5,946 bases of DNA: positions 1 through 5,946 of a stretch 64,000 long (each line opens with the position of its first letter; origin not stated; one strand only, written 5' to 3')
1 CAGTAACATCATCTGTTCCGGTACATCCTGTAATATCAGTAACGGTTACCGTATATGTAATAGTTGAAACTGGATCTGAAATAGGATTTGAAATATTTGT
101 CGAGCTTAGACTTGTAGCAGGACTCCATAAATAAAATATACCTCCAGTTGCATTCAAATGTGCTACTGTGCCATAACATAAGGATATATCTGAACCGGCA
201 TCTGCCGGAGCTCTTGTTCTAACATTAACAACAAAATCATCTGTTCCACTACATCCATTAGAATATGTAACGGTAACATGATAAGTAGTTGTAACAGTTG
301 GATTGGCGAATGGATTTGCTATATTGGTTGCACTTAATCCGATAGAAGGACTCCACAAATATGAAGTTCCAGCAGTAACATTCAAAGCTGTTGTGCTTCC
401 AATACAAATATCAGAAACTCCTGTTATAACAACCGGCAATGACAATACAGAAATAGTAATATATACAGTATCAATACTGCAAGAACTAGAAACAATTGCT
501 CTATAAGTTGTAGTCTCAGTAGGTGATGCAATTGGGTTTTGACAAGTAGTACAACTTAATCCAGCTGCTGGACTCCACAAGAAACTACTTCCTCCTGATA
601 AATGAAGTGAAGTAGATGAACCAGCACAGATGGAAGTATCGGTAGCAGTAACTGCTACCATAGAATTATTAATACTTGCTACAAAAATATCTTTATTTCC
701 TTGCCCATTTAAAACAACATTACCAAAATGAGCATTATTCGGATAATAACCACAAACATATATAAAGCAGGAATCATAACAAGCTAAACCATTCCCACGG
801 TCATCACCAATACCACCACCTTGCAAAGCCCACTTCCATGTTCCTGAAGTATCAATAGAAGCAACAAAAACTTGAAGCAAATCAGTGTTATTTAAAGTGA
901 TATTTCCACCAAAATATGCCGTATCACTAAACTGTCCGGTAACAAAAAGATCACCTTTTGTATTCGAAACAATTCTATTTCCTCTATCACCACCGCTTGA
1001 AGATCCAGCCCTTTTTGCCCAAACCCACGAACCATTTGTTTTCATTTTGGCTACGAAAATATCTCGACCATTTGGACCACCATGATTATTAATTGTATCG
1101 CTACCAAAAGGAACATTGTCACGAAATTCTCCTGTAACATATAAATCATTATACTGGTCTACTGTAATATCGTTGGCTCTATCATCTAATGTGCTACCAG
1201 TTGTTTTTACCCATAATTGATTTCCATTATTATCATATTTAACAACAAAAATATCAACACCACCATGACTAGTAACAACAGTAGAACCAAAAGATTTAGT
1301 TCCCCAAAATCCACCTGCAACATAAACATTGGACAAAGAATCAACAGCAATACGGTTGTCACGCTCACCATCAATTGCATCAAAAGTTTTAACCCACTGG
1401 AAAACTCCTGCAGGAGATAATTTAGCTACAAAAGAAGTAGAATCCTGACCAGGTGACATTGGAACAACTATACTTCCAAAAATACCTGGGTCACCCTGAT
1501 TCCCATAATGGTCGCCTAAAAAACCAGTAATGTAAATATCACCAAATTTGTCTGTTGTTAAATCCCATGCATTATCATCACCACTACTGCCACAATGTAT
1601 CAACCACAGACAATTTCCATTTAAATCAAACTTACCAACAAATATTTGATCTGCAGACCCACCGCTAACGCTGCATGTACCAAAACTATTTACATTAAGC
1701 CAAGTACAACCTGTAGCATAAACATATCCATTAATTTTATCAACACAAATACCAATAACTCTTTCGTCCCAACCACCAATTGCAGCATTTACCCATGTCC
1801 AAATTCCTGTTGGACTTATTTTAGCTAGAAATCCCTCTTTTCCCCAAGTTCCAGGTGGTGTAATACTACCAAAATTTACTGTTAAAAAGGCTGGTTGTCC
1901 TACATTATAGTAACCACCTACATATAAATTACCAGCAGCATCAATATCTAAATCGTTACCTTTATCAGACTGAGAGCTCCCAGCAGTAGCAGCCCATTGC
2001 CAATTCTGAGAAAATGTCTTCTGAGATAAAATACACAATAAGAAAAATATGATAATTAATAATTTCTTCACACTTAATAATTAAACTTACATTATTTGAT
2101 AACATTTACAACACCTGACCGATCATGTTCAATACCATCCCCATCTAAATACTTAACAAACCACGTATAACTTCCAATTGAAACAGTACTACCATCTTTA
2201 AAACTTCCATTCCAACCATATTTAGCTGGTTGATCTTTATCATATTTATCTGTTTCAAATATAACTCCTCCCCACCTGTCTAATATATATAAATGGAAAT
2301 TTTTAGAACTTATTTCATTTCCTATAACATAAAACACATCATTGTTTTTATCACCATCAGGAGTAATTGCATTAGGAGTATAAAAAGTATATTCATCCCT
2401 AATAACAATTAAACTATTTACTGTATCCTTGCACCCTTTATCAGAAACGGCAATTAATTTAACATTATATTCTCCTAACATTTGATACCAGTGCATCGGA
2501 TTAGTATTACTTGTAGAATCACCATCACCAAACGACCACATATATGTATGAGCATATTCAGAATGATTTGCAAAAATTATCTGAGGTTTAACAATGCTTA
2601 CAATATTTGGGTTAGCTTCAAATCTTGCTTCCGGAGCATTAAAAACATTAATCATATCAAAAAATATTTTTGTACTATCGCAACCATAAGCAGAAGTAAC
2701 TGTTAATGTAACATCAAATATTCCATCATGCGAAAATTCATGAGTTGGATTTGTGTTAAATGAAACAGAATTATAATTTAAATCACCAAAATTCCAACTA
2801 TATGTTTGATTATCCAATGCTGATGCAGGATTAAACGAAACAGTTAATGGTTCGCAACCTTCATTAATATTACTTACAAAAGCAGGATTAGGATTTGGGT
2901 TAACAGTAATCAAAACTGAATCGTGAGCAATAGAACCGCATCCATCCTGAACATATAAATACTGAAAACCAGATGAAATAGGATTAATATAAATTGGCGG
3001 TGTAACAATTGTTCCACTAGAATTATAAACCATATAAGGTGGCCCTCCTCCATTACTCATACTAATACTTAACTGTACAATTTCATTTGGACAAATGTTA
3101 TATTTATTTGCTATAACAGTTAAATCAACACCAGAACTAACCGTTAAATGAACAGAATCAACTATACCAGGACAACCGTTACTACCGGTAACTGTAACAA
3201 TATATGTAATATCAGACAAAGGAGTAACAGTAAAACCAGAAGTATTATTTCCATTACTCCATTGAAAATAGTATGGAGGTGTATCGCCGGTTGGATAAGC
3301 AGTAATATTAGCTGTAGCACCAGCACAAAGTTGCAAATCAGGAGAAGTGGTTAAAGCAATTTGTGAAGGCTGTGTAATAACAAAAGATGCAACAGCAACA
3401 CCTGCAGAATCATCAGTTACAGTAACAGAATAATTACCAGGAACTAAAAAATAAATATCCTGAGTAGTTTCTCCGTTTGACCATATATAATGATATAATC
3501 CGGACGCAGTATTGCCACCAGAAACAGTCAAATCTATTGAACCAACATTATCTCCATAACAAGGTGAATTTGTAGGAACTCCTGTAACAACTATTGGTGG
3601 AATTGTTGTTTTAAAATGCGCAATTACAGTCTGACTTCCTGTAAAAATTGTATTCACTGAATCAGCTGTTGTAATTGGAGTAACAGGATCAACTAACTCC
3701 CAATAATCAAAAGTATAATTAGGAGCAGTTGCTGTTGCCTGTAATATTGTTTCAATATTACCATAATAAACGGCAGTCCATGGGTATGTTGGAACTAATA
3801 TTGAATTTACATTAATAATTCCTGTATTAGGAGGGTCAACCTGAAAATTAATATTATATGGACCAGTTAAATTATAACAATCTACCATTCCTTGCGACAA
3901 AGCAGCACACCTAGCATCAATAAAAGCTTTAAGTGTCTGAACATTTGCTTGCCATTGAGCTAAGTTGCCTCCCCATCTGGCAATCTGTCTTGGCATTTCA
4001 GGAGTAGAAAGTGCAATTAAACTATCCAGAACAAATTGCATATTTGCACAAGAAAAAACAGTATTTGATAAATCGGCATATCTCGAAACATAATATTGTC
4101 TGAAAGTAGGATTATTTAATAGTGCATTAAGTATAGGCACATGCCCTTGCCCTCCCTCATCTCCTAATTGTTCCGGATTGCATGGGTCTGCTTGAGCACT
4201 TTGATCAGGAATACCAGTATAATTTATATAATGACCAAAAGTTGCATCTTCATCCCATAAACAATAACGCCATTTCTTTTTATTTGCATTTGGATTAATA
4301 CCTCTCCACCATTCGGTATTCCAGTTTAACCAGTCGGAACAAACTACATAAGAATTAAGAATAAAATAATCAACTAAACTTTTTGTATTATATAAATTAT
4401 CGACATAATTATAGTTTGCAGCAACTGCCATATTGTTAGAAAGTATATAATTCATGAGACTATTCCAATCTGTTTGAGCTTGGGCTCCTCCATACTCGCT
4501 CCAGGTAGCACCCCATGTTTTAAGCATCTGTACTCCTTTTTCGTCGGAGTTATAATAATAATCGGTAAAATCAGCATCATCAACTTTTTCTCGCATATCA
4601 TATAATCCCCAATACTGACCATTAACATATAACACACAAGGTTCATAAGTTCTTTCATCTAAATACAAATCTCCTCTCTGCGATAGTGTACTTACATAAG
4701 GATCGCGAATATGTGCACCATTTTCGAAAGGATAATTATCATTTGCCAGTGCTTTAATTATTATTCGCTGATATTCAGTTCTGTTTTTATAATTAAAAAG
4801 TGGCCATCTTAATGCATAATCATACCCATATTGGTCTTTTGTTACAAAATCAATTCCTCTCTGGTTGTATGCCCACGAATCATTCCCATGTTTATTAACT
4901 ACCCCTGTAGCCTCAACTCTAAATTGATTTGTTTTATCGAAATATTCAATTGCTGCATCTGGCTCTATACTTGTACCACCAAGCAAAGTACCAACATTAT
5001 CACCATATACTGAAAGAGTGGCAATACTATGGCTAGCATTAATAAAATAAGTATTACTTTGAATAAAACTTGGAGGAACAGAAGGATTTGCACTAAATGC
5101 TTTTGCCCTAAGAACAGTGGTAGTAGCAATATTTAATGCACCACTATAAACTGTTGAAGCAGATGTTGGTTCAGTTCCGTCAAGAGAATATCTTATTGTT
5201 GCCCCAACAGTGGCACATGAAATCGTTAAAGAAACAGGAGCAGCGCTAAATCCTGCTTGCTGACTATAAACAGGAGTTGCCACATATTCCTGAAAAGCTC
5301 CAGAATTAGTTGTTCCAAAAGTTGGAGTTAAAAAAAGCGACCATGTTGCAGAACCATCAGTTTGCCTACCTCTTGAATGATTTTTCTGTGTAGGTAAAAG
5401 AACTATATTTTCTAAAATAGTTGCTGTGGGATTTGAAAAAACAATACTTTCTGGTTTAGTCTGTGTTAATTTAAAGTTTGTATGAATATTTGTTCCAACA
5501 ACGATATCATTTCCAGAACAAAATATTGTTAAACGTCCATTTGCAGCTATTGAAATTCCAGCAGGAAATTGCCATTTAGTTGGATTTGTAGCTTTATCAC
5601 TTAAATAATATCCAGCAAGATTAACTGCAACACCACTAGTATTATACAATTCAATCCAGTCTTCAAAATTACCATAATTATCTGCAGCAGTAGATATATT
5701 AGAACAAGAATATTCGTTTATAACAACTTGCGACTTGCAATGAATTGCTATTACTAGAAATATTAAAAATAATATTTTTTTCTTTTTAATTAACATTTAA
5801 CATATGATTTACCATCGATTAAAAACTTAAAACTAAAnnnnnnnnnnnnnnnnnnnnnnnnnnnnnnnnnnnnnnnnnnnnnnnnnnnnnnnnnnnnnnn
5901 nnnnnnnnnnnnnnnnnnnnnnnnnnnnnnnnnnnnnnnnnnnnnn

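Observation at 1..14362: Five abutting minus-strand genes form a 'constant stalk and anchor, swappable head' array of giant type-B T9SS cargo proteins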

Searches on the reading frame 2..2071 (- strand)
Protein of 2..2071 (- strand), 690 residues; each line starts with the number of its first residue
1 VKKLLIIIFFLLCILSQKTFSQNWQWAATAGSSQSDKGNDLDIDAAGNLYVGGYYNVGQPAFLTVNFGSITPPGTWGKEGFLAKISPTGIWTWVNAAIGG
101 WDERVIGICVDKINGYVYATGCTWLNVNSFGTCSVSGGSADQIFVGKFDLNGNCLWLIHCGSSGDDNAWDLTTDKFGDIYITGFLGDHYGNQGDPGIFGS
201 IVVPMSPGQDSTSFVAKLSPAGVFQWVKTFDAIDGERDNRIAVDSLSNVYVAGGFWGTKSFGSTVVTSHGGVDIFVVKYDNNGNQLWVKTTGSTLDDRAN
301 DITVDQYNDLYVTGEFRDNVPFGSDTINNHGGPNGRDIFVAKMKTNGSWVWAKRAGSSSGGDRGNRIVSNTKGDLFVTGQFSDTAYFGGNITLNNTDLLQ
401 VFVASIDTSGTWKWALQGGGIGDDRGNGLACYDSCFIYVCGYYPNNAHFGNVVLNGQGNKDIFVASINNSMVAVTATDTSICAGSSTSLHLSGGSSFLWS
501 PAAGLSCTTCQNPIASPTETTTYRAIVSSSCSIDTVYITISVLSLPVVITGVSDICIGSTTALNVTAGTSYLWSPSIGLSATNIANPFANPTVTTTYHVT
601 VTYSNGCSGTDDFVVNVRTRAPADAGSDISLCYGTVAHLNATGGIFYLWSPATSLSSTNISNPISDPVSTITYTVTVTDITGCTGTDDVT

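Call 8: search_protein_families(library=pfam, proteins=[window:2-2071:-], max_evalue=0.01)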
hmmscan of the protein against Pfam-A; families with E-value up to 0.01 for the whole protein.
window:2-2071:- (690 aa): 2 families
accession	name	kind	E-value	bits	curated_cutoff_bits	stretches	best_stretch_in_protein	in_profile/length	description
PF06739.17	SBBP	-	2e-12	47.3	20.5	0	239-253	16-30/38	Beta-propeller repeat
PF19081.6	Ig_7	-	0.0002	22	27.3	1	546-611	4-74/84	Ig-like domain CHU_C associated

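Call 9: search_protein_families(library=ncbifam, proteins=[window:2-2071:-], max_evalue=0.01)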
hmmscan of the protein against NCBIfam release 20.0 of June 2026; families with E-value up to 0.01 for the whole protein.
window:2-2071:- (690 aa): 1 family
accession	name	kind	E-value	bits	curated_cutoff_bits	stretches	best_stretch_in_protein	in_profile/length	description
NF047494.1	Lepto_SBBP_lipo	equivalog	1.6e-31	109.5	400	2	29-316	178-445/466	SBBP repeat beta-propeller lipoprotein, LipL53 family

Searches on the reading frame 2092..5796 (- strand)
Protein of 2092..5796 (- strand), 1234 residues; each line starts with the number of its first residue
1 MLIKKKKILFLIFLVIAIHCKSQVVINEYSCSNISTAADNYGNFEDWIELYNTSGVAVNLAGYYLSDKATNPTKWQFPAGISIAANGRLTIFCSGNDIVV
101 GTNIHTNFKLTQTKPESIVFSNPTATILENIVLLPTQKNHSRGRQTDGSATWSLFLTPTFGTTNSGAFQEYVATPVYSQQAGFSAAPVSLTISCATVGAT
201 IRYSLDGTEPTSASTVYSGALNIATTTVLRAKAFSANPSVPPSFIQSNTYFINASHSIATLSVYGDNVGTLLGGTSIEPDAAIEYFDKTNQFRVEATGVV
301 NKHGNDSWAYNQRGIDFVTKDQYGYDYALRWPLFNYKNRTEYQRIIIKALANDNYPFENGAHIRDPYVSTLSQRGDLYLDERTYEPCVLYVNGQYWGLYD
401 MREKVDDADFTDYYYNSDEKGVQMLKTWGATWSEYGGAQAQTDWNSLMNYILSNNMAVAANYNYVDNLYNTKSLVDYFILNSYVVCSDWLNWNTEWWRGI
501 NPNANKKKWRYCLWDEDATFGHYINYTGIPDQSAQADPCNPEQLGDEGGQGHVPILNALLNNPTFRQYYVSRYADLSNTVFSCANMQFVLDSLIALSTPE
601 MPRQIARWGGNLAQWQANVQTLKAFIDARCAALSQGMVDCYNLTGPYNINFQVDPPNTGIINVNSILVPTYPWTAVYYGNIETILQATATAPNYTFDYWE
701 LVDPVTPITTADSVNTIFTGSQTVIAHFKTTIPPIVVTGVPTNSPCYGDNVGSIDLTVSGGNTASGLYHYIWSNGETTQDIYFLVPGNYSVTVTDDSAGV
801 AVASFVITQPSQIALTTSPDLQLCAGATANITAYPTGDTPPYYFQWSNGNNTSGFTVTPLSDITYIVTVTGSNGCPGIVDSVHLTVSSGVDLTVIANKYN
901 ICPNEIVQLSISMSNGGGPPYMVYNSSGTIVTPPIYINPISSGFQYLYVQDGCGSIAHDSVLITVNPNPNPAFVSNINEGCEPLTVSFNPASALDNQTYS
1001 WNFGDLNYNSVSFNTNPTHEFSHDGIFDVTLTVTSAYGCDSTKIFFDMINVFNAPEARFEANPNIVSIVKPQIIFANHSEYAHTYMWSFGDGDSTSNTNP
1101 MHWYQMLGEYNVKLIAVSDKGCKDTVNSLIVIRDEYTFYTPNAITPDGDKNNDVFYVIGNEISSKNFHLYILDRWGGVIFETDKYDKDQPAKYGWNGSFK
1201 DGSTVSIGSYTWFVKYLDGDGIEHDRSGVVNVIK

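Call 8: search_protein_families(library=pfam, proteins=[window:2092-5796:-], max_evalue=0.01)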
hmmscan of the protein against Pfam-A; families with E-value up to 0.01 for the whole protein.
window:2092-5796:- (1234 aa): 8 families
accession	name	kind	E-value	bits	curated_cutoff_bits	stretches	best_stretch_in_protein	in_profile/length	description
PF08757.17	CotH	-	8.8e-32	111.3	23.8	1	352-631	44-320/322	CotH kinase protein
PF18911.6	PKD_4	-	5.4e-24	84.5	27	2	966-1042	3-77/85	PKD domain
PF13290.12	CHB_HEX_C_1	-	1.3e-16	60.7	22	1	181-236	3-58/67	Chitobiase/beta-hexosaminidase C-terminal domain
PF00801.26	PKD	-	1.9e-15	57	23.5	2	985-1045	16-77/80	PKD domain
PF00932.25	LTD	-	3e-12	47.3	34.3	1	21-112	5-87/109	Lamin Tail Domain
PF13585.12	CHU_C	-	3e-12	46.9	27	1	1140-1220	3-75/86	CHU_C Type IX secretion signal domain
PF13287.12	Fn3_assoc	-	1.8e-11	44.4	23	1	190-236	1-47/59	Fn3 associated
PF13573.12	SprB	-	1.2e-08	34.9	28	2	738-777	1-37/37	SprB repeat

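Call 9: search_protein_families(library=ncbifam, proteins=[window:2092-5796:-], max_evalue=0.01)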
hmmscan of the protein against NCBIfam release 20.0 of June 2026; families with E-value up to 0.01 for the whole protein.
window:2092-5796:- (1234 aa): 1 family
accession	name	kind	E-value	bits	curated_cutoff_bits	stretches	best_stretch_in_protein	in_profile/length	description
TIGR04131.1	Bac_Flav_CTERM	domain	3.3e-07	30.3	35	1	1140-1217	3-72/85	T9SS type B sorting domain-containing protein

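Call 15: find_encoding_contigs(protein=window:2092-5796:-, flank=10000, max_places=6)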
Protein window:2092-5796:- (1234 aa): 3 contigs read that carry it; 2 places shown.
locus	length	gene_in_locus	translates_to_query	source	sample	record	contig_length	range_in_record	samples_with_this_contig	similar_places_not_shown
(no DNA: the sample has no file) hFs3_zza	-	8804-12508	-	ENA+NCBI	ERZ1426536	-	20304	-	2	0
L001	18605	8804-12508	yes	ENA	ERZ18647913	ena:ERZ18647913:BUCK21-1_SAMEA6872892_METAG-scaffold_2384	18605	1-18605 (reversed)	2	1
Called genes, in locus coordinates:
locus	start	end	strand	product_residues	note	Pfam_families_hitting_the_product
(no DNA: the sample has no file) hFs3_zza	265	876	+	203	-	-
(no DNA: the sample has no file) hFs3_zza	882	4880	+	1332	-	PF13573:SprB, PF18911:PKD_4, PF13585:CHU_C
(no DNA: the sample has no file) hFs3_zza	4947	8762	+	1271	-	PF13573:SprB (weak), PF06832:BiPBP_C (faint), PF13573:SprB, PF18911:PKD_4, PF00801:PKD (weak), PF18911:PKD_4, PF13585:CHU_C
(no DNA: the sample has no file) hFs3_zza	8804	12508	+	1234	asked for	PF00932:LTD, PF13287:Fn3_assoc, PF13290:CHB_HEX_C_1, PF08757:CotH, PF13573:SprB (weak), PF18911:PKD_4, PF18911:PKD_4, PF13585:CHU_C, +1 more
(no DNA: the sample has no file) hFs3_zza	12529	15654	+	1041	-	PF06739:SBBP (faint), PF19081:Ig_7 (faint), PF18911:PKD_4, PF00801:PKD (weak), PF18911:PKD_4, PF13585:CHU_C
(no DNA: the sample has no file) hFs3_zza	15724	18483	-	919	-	PF01326:PPDK_N, PF00391:PEP-utilizers, PF02896:PEP-utilizers_C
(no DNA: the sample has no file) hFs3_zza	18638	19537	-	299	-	PF02899:Phage_int_SAM_1, PF13495:Phage_int_SAM_4 (faint), PF00589:Phage_integrase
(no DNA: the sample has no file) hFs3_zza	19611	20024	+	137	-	PF01220:DHquinase_II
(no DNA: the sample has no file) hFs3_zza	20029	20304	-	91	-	?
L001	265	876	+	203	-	-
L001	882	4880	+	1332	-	PF13573:SprB, PF18911:PKD_4, PF13585:CHU_C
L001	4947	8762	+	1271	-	PF13573:SprB (weak), PF06832:BiPBP_C (faint), PF13573:SprB, PF18911:PKD_4, PF00801:PKD (weak), PF18911:PKD_4, PF13585:CHU_C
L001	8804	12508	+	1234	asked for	PF00932:LTD, PF13287:Fn3_assoc, PF13290:CHB_HEX_C_1, PF08757:CotH, PF13573:SprB (weak), PF18911:PKD_4, PF18911:PKD_4, PF13585:CHU_C, +1 more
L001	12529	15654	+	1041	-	PF06739:SBBP (faint), PF19081:Ig_7 (faint), PF18911:PKD_4, PF00801:PKD (weak), PF18911:PKD_4, PF13585:CHU_C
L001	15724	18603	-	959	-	?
